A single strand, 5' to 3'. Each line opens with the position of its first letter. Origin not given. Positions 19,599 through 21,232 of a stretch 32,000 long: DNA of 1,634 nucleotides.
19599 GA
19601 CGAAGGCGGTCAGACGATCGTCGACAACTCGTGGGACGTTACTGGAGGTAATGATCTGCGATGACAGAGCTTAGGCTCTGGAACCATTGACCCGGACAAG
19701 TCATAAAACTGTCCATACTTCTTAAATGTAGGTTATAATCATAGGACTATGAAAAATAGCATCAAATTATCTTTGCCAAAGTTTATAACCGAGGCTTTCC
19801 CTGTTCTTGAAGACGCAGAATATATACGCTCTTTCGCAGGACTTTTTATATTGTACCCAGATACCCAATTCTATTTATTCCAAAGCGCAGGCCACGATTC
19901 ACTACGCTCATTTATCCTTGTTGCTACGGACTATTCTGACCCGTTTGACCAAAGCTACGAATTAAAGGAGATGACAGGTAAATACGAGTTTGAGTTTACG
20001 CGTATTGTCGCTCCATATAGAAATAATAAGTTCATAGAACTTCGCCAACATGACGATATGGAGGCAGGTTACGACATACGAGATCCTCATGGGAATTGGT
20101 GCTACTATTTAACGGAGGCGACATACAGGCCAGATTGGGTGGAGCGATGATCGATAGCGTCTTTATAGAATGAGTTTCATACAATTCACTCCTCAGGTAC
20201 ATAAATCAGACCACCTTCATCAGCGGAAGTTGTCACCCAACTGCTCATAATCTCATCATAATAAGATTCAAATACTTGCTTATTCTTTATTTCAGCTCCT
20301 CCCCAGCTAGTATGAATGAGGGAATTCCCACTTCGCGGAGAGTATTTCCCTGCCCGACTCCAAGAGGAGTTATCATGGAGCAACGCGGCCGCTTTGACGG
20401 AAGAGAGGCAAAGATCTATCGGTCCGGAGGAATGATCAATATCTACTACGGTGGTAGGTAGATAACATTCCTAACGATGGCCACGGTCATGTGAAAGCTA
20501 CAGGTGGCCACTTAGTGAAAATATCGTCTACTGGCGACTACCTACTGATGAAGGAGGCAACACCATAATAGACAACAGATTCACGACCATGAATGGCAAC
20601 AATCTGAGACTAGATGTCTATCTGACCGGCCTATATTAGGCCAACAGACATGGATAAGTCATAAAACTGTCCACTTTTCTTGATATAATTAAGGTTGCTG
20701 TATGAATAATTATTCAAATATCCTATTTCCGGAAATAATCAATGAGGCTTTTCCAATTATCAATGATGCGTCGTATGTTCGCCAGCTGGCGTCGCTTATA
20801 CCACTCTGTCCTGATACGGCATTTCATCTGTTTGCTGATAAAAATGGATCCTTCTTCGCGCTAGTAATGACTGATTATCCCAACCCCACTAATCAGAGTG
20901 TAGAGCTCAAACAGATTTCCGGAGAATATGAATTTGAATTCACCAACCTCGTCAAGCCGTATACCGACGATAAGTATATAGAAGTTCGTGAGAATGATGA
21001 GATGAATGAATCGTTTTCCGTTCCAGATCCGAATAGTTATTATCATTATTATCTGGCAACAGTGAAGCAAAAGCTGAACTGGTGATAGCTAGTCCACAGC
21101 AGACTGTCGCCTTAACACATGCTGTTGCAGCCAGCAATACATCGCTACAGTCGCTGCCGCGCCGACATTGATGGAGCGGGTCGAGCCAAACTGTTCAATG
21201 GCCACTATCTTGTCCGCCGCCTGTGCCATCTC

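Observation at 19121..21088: Tandem paralogous two-gene cassettes: disrupted GHGH-motif small proteins with intact acidic partners (toxin/immunity-like array of an unrecognised family)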

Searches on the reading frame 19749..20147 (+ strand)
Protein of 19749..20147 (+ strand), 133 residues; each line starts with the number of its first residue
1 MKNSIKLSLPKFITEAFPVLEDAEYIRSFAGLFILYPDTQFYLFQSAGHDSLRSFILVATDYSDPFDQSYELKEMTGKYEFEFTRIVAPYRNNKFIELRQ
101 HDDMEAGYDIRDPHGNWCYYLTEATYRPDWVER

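Call 11: search_protein_families(library=pfam, max_evalue=1, proteins=[window:19749-20147:+])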
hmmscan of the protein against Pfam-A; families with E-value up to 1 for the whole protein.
window:19749-20147:+ (133 aa): 1 family
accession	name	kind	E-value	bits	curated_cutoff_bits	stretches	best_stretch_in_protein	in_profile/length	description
PF22842.2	Pel9A-like_beta_helix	-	0.0027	17.2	25.2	1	62-110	122-170/370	Pel9A-like, right handed beta helix region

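Call 12: search_protein_families(library=ncbifam, max_evalue=1, proteins=[window:19749-20147:+])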
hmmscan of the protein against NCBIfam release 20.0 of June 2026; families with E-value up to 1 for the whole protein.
window:19749-20147:+ (133 aa): 0 families

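Call 14: find_homologous_proteins(query=window:19749-20147:+, max_evalue=0.01)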
Query window:19749-20147:+ (133 aa): 22 proteins with E <= 0.01 among 26 candidates.
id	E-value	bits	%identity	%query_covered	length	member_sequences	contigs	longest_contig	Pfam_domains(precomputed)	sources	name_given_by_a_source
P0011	3.9e-86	304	99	100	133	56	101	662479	-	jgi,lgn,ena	-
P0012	1.5e-76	273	89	99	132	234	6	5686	-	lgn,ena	-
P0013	9.5e-72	257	88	99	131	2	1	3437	-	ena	-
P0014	6.1e-71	255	83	99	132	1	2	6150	-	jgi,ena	jgi:hypothetical protein cdivTM_09436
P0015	2.2e-70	253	83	99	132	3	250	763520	-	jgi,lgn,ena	jgi:hypothetical protein cdivTM_09436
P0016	5.4e-70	252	83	99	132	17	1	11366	-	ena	-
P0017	8.1e-70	251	82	99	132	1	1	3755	-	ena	-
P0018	8.3e-70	251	82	99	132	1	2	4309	-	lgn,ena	-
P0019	1.2e-69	250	82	99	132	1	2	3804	-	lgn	-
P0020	1.9e-69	250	82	99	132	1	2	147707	-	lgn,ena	-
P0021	2.1e-69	250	83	99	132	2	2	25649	-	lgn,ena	-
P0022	5.7e-67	242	80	99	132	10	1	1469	-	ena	-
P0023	6.1e-65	235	78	99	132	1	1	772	-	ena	-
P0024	4.4e-62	226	74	98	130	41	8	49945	-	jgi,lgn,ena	jgi:hypothetical protein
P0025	3.6e-61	223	79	99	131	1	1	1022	-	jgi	-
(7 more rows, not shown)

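Call 19: find_encoding_contigs(protein=P0011, flank=10000, max_places=8)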
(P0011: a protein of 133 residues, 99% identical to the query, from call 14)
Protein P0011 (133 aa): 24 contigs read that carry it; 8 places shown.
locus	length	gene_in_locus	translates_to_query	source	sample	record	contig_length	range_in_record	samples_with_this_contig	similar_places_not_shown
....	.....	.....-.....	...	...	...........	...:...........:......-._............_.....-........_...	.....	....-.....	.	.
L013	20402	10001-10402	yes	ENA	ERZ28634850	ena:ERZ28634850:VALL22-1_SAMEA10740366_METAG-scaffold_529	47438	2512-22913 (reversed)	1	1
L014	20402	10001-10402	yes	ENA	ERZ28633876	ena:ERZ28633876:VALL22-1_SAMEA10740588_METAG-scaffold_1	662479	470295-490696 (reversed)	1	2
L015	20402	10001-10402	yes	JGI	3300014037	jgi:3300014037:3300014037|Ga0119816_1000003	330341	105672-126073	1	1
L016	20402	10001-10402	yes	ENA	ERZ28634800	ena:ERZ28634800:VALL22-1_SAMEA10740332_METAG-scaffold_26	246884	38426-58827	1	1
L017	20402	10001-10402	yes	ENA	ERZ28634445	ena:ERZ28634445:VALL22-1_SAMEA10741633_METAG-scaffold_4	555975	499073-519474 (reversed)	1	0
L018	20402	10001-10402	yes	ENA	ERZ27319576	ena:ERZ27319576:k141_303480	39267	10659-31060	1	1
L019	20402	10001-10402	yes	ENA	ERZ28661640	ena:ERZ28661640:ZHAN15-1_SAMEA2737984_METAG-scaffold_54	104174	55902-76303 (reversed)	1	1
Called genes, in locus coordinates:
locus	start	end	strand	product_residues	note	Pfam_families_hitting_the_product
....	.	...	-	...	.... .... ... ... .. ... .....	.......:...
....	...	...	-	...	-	-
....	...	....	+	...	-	-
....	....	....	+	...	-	-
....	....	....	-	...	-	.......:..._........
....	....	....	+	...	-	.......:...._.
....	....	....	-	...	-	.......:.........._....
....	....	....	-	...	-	-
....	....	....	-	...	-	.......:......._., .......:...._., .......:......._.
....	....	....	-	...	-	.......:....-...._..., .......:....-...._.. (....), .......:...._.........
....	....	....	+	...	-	-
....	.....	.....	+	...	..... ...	-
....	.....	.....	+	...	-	-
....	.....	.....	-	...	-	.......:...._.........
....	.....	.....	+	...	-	-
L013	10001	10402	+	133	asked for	-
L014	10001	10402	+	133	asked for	-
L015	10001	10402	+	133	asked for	-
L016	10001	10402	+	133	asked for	-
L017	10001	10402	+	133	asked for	-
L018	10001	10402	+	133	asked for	-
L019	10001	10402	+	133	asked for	-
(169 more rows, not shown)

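Call 46: search_solved_structures(query=A7, max_evalue=10)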
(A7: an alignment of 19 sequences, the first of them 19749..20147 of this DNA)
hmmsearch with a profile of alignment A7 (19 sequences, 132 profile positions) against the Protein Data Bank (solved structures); distinct sequences matched with E-value up to 10: 3.
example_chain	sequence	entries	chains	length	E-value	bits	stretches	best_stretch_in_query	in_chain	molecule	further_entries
5olq_A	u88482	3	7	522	0.12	15.6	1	65-109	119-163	Rhamnogalacturonan lyase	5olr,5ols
3oyo_A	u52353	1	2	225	0.7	13.2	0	7-47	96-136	hemopexin fold protein CP4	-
6ix1_A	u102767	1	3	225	0.82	12.9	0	4-47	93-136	2S Albumin protein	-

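Call 47: search_protein_families(library=padloc, max_evalue=1, proteins=[window:19749-20147:+])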
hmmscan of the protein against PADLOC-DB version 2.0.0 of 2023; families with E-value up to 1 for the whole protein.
window:19749-20147:+ (133 aa): 0 families

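Call 48: search_protein_families(library=phrogs, max_evalue=1, proteins=[window:19749-20147:+])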
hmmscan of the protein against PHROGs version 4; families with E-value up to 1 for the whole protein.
window:19749-20147:+ (133 aa): 0 families

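Call 52: predict_structure(alignment_id=A7)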
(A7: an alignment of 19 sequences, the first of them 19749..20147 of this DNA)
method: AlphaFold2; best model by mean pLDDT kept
length: 133 residues; sequences in the alignment: 19
mean_pLDDT: 51.9   pTM: 0.46
mean pLDDT of the five models: 51.9, 50.2, 47.6, 41.9, 40.0
residues with pLDDT >= 90: 0; 70-90: 19; 50-70: 41; < 50: 73
segments of 3 or more residues with pLDDT < 50: 1-13, 15-20, 22-41, 43-51, 91-115
pLDDT, mean of each block of 10 residues (from residue 1): 33 47 42 44 44 60 67 68 66 41 39 51 70 61
secondary structure, 60 per line:
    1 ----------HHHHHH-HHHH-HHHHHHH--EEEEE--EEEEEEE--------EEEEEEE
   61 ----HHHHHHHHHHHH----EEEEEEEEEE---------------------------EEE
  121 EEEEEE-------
elements in order: H11-16 H18-21 H23-29 E32-36 E39-45 E54-60 H65-76 E81-90 E118-126

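Call 56: find_related_loci(query=A8, collection=genome_contigs, flank=3000)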
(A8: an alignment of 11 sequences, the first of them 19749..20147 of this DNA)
Query A8 (133 aa) in genome_contigs; peptide patterns used: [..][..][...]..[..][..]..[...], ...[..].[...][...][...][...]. (x = any residue, [..] = any of these).
114 stretches matched a pattern; 88 encode a relative of the query (tblastn E <= 1e-3); the best 80 are kept; 80 distinct loci.
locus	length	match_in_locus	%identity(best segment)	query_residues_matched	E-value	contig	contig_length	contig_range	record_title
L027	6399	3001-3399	100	1-133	8e-90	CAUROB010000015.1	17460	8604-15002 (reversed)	MAG TPA_asm: uncultured Candidatus Saccharibacteria bacterium isolate ERR9968880_bin.22_MetaWRAP_v1.3_MAG genome assembl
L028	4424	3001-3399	99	1-133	4e-89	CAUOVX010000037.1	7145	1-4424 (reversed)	MAG TPA_asm: uncultured Candidatus Saccharibacteria bacterium isolate SRR8290077_bin.18_MetaWRAP_v1.3_MAG genome assembl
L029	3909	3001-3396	98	1-132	6e-88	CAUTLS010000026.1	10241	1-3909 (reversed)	MAG TPA_asm: uncultured Candidatus Saccharibacteria bacterium isolate DRR247342_bin.3_MetaWRAP_v1.3_MAG genome assembly,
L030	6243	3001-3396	90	1-132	2e-80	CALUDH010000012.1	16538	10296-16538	MAG: uncultured Candidatus Saccharibacteria bacterium isolate Tcv98XDF6C_bin.50.MAG genome assembly, contig: NODE_2096_l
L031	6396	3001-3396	89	1-132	3e-79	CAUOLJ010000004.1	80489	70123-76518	MAG TPA_asm: uncultured Candidatus Saccharibacteria bacterium isolate SRR11085312_bin.4_MetaWRAP_v1.3_MAG genome assembl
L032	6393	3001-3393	90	1-132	1e-78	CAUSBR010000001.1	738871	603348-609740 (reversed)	MAG TPA_asm: uncultured Candidatus Saccharibacteria bacterium isolate ERR9969216_bin.29_MetaWRAP_v1.3_MAG genome assembl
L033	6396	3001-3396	88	1-132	4e-78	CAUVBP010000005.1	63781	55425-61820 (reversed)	MAG TPA_asm: uncultured Candidatus Saccharibacteria bacterium isolate SRR23388450_bin.2_MetaWRAP_v1.3_MAG genome assembl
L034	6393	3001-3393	89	1-132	1e-77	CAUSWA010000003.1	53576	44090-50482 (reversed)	MAG TPA_asm: uncultured Candidatus Saccharibacteria bacterium isolate SRR15839769_bin.31_MetaWRAP_v1.3_MAG genome assemb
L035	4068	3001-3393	89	1-132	6e-78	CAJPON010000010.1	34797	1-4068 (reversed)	Candidatus Saccharibacteria bacterium isolate SRR9217414-mag-bin.22 genome assembly, contig: SRR9217414-mag-bin.22_292,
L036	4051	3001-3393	89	1-132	6e-78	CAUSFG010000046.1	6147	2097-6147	MAG TPA_asm: uncultured Candidatus Saccharibacteria bacterium isolate SRR5395396_bin.20_MetaWRAP_v1.3_MAG genome assembl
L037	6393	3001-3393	88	1-132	4e-77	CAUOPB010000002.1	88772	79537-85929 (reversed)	MAG TPA_asm: uncultured Candidatus Saccharibacteria bacterium isolate SRR11085305_bin.11_MetaWRAP_v1.3_MAG genome assemb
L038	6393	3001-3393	89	1-132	5e-77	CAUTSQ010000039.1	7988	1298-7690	MAG TPA_asm: uncultured Candidatus Saccharibacteria bacterium isolate SRR9641952_bin.5_MetaWRAP_v1.3_MAG genome assembly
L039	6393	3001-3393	87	1-132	4e-77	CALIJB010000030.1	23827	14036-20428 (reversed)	MAG TPA_asm: uncultured Candidatus Saccharibacteria bacterium isolate ERR589623_bin.75_CONCOCT_v1.1_MAG genome assembly,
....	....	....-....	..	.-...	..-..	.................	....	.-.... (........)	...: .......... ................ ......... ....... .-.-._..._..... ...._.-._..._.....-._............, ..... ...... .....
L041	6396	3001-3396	81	1-132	1e-72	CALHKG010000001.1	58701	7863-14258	MAG TPA_asm: uncultured Candidatus Saccharibacteria bacterium isolate ERR589691_bin.57_CONCOCT_v1.1_MAG genome assembly,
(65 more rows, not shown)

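Call 65: search_protein_families(library=pfam, alignment_id=A8, max_evalue=5)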
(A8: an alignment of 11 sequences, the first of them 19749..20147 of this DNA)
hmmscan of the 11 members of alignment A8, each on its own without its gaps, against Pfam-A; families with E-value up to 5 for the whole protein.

A. member 1, window:19749-20147:+ (133 aa): 1 family
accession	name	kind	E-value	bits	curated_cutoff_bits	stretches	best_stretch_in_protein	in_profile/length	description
PF22842.2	Pel9A-like_beta_helix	-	0.0027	17.2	25.2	1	62-110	122-170/370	Pel9A-like, right handed beta helix region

B. families by the number of members that match (of 11 scanned): 2 families
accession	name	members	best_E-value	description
PF22842.2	Pel9A-like_beta_helix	4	0.0027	Pel9A-like, right handed beta helix region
PF10448.14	POC3_POC4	1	0.2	20S proteasome chaperone assembly proteins 3 and 4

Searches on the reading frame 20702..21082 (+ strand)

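Call 11: search_protein_families(library=pfam, max_evalue=1, proteins=[window:20702-21082:+])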
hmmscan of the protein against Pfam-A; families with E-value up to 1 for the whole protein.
window:20702-21082:+ (127 aa): 1 family
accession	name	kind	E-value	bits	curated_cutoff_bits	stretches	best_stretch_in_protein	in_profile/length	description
PF10448.14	POC3_POC4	-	0.2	12.1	22.1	1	65-118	15-63/142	20S proteasome chaperone assembly proteins 3 and 4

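Call 12: search_protein_families(library=ncbifam, max_evalue=1, proteins=[window:20702-21082:+])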
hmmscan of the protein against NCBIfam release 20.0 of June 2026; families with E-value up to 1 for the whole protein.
window:20702-21082:+ (127 aa): 0 families

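Call 47: search_protein_families(library=padloc, max_evalue=1, proteins=[window:20702-21082:+])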
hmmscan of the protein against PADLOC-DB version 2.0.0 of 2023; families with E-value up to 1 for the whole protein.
window:20702-21082:+ (127 aa): 0 families

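Call 48: search_protein_families(library=phrogs, max_evalue=1, proteins=[window:20702-21082:+])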
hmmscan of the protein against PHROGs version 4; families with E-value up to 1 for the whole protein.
window:20702-21082:+ (127 aa): 0 families
